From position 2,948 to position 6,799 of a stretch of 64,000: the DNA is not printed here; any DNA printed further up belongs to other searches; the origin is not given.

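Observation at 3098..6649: ECF sigma factor fused in-frame to a TM helix, about 900 aa of CarboxypepD_reg-like repeats and a C-terminal PDZ domain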

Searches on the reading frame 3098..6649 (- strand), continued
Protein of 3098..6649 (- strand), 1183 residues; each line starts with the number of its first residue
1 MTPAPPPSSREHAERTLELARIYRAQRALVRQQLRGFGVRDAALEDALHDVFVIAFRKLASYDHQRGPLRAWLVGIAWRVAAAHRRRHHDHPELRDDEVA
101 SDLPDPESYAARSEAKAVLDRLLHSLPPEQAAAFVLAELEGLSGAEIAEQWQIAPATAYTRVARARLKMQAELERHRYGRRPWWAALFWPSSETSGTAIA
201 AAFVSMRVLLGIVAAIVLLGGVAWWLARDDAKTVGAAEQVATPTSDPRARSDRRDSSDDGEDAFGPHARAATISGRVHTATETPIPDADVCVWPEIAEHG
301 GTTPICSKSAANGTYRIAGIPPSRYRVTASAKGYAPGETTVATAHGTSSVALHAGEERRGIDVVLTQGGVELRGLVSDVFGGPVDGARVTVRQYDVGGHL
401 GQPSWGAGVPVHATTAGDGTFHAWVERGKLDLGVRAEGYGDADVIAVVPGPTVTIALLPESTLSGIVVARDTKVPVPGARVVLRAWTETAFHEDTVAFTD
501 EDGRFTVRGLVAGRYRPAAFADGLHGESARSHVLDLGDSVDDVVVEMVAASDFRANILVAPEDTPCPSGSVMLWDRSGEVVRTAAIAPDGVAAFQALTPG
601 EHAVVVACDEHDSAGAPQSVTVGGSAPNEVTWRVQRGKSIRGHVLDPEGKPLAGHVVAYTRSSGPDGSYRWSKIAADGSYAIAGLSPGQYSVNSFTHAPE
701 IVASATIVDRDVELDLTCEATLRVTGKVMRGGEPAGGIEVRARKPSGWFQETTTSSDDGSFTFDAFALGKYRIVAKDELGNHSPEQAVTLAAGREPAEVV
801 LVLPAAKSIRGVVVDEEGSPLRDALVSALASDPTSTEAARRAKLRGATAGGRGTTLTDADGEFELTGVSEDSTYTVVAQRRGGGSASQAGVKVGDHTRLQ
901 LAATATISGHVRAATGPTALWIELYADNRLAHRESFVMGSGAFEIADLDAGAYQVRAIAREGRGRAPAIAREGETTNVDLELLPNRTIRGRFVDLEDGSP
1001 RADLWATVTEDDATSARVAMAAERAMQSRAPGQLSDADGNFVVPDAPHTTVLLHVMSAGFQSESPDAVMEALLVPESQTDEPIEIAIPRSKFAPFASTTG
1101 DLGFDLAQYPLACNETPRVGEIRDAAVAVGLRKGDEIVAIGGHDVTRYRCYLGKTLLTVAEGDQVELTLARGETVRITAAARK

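Call 14: find_related_loci(query=A1, collection=genome_contigs, flank=10000)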
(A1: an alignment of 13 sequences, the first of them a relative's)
Query A1 (1183 aa) in genome_contigs; peptide patterns used: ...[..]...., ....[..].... (x = any residue, [..] = any of these).
59 stretches matched a pattern; 4 encode a relative of the query (tblastn E <= 1e-3); 4 distinct loci.
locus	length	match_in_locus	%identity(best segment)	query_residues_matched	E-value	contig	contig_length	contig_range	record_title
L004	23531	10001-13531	71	3-1179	0e+0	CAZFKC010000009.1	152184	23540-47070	MAG TPA_asm: uncultured Nannocystaceae bacterium isolate binchicken_co199_105 genome assembly, contig: NODE_122_length_1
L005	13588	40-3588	65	1-1181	0e+0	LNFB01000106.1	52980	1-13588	MAG: Deltaproteobacteria bacterium Ga0077550 Ga0077550_1080.1, whole genome shotgun sequence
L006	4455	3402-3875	40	22-177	1e-21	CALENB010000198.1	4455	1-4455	MAG TPA_asm: uncultured Myxococcales bacterium isolate ERR2206774_bin.79_CONCOCT_v1.1_MAG genome assembly, contig: ERZ88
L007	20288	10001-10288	36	78-174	1e-8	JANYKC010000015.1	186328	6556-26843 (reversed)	MAG: Spirochaetaceae bacterium isolate GL140_5_metabinner_127 GL140_5_k141_1276606, whole genome shotgun sequence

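Call 25: find_encoding_contigs(protein=P0015, flank=6000, max_places=2)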
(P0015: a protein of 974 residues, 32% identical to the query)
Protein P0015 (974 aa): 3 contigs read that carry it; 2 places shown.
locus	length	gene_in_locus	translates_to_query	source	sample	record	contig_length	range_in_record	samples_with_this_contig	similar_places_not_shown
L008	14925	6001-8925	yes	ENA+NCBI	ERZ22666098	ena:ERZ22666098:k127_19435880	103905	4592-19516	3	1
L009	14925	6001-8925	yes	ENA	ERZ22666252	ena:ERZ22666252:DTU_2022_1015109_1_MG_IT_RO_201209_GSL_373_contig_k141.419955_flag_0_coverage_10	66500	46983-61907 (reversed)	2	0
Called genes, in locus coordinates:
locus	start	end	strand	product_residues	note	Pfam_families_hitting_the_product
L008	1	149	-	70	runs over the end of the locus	-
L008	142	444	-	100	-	-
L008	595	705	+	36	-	-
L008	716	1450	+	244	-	-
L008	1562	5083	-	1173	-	PF00533:BRCT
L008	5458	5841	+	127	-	-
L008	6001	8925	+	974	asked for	PF00775:Dioxygenase_C (faint), PF02369:Big_1 (faint), PF13620:CarboxypepD_reg (weak), PF13620:CarboxypepD_reg, PF13620:CarboxypepD_reg, PF00595:PDZ (weak), PF13180:PDZ_2 (weak), PF17820:PDZ_6, +9 more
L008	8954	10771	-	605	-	PF24814:WD40_Prp19 (faint), PF25174:Beta-prop_THOC3 (faint), PF23381:Beta-prop_IFT122_1st (faint), PF13360:PQQ_2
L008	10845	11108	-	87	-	-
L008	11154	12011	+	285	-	-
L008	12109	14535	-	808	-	-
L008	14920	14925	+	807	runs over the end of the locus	PF14361:RsbRD_N (weak), PF00989:PAS, PF08448:PAS_4, PF13426:PAS_9, PF01590:GAF, PF13185:GAF_2, PF00512:HisKA, PF02518:HATPase_c, +3 more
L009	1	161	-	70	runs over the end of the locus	-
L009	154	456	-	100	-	-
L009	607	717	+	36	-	-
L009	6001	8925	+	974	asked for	PF00775:Dioxygenase_C (faint), PF02369:Big_1 (faint), PF13620:CarboxypepD_reg (weak), PF13620:CarboxypepD_reg, PF13620:CarboxypepD_reg, PF00595:PDZ (weak), PF13180:PDZ_2 (weak), PF17820:PDZ_6, +9 more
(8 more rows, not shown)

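Call 26: find_encoding_contigs(protein=P0014, flank=6000, max_places=2)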
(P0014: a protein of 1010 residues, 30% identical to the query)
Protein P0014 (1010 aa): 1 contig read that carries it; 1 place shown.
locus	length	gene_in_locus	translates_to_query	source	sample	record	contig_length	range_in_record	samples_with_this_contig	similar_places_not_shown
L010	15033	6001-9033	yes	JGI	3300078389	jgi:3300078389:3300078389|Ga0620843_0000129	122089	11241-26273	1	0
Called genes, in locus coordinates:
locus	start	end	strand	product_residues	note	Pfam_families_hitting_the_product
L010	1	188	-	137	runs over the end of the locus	-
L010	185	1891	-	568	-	PF02321:OEP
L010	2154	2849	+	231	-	PF04542:Sigma70_r2, PF08281:Sigma70_r4_2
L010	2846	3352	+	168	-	-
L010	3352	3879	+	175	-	-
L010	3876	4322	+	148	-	-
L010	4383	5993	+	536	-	-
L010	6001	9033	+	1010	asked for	PF13715:CarbopepD_reg_2 (faint), PF02369:Big_1 (faint), PF15976:CooC_C (faint), PF20598:DUF6795 (faint), PF25020:TTR_TEN1-4 (faint), PF22904:NOMO1-like_2nd (faint), PF13620:CarboxypepD_reg, PF13620:CarboxypepD_reg, +5 more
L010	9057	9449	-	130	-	-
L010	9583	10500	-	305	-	PF01790:LGT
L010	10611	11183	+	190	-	-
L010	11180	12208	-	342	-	-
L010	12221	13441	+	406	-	PF04885:Stig1 (weak)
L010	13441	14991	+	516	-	PF17990:LodA_N, PF18417:LodA_C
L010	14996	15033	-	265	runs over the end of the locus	PF03692:CxxCxxCC (weak)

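Call 27: find_encoding_contigs(protein=P0018, flank=6000, max_places=2)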
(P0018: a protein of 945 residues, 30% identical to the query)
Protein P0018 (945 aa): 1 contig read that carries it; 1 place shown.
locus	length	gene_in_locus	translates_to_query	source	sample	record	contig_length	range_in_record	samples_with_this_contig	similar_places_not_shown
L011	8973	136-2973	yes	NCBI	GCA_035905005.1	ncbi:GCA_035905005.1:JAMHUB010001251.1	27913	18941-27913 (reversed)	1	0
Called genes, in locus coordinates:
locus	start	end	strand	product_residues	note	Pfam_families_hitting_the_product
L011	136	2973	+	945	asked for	PF00775:Dioxygenase_C (faint), PF07210:DUF1416 (faint), PF10670:DUF4198 (faint), PF13620:CarboxypepD_reg, PF13715:CarbopepD_reg_2 (faint), PF13620:CarboxypepD_reg, PF00595:PDZ (weak), PF17820:PDZ_6 (weak), +5 more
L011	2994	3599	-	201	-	-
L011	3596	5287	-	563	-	PF12802:MarR_2 (faint), PF25213:HVO_A0261_N (faint), PF09339:HTH_IclR (weak), PF13384:HTH_23 (weak), PF13412:HTH_24 (weak)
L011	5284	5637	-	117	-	PF07238:PilZ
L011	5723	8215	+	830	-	PF13717:Zn_ribbon_4, PF13719:Zn_ribbon_5, PF07719:TPR_2 (faint), PF00515:TPR_1 (faint), PF14559:TPR_19 (weak)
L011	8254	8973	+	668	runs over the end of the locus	PF01343:Peptidase_S49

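Call 34: find_related_loci(query=A1, collection=metagenome_contigs, flank=4000)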
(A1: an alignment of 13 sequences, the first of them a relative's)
Query A1 (1183 aa) in metagenome_contigs; peptide patterns used: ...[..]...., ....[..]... (x = any residue, [..] = any of these).
375 stretches matched a pattern; 9 encode a relative of the query (tblastn E <= 1e-3); 9 distinct loci.
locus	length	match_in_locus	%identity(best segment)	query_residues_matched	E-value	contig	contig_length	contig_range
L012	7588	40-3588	65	1-1181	0e+0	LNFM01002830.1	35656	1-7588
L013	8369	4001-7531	58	5-1181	0e+0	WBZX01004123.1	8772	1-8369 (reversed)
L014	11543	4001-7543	47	13-1179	0e+0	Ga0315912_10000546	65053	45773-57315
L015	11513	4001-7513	45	12-1179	0e+0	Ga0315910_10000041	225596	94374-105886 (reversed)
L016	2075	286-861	74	5-196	2e-74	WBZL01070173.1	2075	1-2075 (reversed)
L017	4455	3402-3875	40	22-177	1e-21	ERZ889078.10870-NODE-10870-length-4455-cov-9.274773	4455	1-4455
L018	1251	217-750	39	3-181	8e-22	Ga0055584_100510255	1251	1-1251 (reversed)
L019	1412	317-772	34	22-174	2e-11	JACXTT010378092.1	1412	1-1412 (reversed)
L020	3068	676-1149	33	26-177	7e-7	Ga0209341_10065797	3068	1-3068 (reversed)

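Call 48: search_protein_families(library=pfam, proteins=[L010:2154-2849:+, L010:2846-3352:+, L010:3352-3879:+, L010:3876-4322:+, L010:4383-5993:+, L008:5458-5841:+], max_evalue=0.01)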
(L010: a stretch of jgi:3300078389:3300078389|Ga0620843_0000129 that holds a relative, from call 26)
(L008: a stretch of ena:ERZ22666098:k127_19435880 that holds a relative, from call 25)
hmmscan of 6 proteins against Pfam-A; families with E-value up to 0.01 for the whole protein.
L010:2154-2849:+ (231 aa): 4 families
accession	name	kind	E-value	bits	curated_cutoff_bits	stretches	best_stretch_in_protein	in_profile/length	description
PF04542.20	Sigma70_r2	-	2.6e-13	50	24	1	77-131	16-71/71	Sigma-70 region 2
PF08281.18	Sigma70_r4_2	-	1.8e-11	43.9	25.7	1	165-216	2-53/54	Sigma-70, region 4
PF04545.22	Sigma70_r4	-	3.3e-05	23.7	24.1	1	171-219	2-50/50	Sigma-70, region 4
PF07638.17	Sigma70_ECF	-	0.0009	19.6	21.1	1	46-205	7-167/185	ECF sigma factor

L010:2846-3352:+ (168 aa): 0 families

L010:3352-3879:+ (175 aa): 1 family
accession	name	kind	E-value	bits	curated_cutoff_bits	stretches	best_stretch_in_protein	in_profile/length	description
PF13424.12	TPR_12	-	0.0028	18.3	30.1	1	134-166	43-75/77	Tetratricopeptide repeat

L010:3876-4322:+ (148 aa): 0 families

L010:4383-5993:+ (536 aa): 1 family
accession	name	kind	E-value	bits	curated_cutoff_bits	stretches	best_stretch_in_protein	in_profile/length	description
PF20782.3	TssR_VWA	-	0.0022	17.5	25.7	1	32-87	42-97/304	TssR protein VWA domain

L008:5458-5841:+ (127 aa): 1 family
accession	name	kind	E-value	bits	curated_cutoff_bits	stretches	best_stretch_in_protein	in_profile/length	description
PF12773.13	DZR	-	0.0015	19.1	27.3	0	62-80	1-19/45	Double zinc ribbon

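Call 73: predict_structure(alignment_id=A5)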
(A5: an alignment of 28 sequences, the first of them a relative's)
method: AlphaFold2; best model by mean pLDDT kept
length: 1183 residues; sequences in the alignment: 28
mean_pLDDT: 79.6   pTM: 0.65
mean pLDDT of the five models: 79.6, 79.6, 78.0, 77.9, 76.0
residues with pLDDT >= 90: 327; 70-90: 612; 50-70: 155; < 50: 89
segments of 3 or more residues with pLDDT < 50: 1-5, 91-105, 180-182, 187-203, 228-261, 340-346
pLDDT, mean of each block of 10 residues (from residue 1): 47 72 90 93 91 87 82 93 72 33 46 71 88 91 90 93 91 68 48 41 54 73 54 29 30 38 64 93 94 75 87 94 86 86 50 86 90 89 92 66 63 94 89 90 84 85 93 91 70 81 92 84 85 81 90 90 83 76 79 84 81 82 84 89 89 80 57 82 82 79 84 89 91 89 77 87 86 90 92 88 91 91 86 65 65 81 89 87 76 90 87 77 82 71 83 89 91 91 90 91 85 68 70 84 86 78 61 81 82 60 78 76 87 92 86 81 92 92 72
secondary structure, 60 per line:
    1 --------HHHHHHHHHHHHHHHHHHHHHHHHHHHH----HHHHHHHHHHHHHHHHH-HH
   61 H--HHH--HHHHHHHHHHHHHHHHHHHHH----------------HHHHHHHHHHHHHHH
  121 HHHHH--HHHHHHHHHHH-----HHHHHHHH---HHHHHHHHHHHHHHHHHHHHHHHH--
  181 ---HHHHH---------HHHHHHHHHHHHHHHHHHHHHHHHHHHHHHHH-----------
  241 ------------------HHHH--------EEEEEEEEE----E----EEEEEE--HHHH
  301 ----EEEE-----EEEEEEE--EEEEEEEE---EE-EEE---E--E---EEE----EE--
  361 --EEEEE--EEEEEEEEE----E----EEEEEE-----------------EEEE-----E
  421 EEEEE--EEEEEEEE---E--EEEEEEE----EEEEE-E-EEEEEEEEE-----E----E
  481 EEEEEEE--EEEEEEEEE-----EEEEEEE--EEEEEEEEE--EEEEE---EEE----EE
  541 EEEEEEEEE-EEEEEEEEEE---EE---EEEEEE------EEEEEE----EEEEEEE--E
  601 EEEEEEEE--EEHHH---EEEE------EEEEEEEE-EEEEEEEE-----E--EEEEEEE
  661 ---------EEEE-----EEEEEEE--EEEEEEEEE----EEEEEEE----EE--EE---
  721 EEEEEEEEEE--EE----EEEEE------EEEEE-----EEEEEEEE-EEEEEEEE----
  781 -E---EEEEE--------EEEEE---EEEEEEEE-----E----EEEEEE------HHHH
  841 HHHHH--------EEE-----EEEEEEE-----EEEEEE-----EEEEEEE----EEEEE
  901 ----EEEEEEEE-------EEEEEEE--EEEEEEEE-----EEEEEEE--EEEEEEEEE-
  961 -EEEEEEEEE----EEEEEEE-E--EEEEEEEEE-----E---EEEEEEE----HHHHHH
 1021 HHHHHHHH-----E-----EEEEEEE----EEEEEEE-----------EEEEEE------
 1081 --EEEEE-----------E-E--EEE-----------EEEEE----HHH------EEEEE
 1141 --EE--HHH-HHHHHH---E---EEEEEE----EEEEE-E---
elements in order (helices of 4 or more, strands of 3 or more residues): H9-36 H41-57 H69-89 H106-125 H128-138 H144-151 H155-178 H184-188 H198-229 H259-262 E271-279 E289-294 H297-300 E305-308 E314-320 E323-330 E337-339 E350-352 E363-367 E370-378 E388-393 E411-414 E420-425 E428-435 E442-448 E453-457 E461-469 E480-487 E490-498 E504-510 E513-521 E524-528 E532-534 E539-549 E551-560 E569-574 E581-586 E591-597 E600-608 E619-622 E629-636 E638-645 E654-660 E670-673 E679-685 E688-696 E701-707 E721-730 E739-743 E750-754 E760-767 E769-776 E786-790 E799-803 E807-814 E825-830 H837-845 E854-856 E862-868 E874-879 E885-891 E896-900 E905-912 E920-926 E929-936 E942-948 E951-959 E962-970 E975-981 E986-994 E1004-1010 H1015-1028 E1040-1046 E1051-1057 E1069-1074 E1083-1087 E1104-1106 E1118-1122 E1136-1140 H1151-1156 E1164-1169 E1174-1178
